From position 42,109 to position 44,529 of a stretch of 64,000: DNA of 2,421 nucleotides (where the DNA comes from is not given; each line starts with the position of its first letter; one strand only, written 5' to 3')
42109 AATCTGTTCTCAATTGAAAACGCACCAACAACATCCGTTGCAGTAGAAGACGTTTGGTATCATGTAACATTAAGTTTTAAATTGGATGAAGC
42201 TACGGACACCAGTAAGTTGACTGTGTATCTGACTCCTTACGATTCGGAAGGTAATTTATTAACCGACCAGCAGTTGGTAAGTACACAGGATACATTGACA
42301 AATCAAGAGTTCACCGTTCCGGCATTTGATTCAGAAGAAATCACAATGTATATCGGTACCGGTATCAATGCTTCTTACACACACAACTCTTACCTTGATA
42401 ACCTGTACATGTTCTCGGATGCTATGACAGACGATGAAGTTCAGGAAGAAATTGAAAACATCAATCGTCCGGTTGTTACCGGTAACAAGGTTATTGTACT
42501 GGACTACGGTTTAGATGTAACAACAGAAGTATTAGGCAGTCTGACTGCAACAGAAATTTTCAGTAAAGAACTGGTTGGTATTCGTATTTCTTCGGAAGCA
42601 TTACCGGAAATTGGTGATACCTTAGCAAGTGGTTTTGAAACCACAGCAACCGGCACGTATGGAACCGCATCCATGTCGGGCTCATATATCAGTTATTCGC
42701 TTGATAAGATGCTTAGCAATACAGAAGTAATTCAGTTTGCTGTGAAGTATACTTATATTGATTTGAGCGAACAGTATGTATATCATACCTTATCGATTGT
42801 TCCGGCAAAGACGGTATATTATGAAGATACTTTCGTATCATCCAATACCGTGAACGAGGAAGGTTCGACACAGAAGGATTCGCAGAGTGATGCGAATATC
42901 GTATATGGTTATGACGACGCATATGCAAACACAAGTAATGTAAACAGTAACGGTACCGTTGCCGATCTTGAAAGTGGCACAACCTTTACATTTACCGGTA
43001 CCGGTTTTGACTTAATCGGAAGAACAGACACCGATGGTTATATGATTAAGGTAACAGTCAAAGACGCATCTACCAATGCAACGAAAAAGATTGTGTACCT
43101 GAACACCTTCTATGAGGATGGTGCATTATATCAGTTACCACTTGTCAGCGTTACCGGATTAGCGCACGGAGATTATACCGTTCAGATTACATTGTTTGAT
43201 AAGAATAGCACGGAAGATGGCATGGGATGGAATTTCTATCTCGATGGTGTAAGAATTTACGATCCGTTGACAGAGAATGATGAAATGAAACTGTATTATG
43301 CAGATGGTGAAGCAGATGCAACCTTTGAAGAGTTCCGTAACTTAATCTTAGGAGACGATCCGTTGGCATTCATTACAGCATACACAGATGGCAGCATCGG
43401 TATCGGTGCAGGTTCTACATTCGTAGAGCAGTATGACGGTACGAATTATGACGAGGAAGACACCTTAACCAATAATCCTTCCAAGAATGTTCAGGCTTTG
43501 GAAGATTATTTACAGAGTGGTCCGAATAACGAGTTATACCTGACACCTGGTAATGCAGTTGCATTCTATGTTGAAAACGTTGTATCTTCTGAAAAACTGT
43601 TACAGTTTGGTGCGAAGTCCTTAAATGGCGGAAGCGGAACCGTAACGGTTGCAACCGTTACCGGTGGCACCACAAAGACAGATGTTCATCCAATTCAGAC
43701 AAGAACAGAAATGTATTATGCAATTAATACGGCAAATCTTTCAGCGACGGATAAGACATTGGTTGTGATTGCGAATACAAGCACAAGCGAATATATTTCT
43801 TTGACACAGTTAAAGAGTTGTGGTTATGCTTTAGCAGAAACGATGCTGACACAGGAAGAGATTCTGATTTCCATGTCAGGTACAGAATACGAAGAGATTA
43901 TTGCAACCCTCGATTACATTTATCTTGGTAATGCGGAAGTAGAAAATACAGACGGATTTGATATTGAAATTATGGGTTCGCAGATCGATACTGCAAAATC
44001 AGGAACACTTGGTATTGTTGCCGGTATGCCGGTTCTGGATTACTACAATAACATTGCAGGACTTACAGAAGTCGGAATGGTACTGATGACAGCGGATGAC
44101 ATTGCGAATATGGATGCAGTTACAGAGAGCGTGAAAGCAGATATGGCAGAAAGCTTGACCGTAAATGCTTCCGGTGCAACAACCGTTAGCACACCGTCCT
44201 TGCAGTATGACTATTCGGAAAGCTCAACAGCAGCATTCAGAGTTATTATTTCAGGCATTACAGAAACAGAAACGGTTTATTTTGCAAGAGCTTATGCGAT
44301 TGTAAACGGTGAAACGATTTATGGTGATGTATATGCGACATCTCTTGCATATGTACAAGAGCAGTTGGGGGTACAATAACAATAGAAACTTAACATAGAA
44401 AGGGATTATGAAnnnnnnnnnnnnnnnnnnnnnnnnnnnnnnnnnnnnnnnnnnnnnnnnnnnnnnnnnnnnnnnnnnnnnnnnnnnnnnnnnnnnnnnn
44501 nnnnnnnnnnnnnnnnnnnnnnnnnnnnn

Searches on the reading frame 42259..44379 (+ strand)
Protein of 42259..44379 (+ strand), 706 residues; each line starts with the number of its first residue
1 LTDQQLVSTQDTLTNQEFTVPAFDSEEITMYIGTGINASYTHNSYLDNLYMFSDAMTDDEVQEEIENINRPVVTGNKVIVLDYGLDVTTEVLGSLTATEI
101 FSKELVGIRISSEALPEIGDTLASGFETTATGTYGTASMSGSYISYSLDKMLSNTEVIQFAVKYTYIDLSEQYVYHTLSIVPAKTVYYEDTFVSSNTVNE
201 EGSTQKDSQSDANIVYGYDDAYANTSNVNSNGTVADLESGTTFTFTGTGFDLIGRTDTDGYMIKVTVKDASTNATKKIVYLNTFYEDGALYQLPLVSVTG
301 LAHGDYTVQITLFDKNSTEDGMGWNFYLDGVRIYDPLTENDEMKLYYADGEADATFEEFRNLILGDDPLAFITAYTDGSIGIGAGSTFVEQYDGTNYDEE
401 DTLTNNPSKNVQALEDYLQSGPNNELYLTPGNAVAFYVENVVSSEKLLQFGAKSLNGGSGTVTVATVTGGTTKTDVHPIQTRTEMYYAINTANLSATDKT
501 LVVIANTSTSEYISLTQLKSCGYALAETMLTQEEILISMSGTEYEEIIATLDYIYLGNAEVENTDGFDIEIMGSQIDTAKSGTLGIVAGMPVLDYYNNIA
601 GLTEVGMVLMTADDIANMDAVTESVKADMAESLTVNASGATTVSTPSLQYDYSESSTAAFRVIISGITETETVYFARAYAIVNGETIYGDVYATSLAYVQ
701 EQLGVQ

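Call 33: search_protein_families(library=ncbifam, proteins=[window:42259-44379:+], max_evalue=0.1)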
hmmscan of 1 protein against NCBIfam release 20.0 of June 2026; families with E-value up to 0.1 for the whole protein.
window:42259-44379:+ (706 aa): 0 families
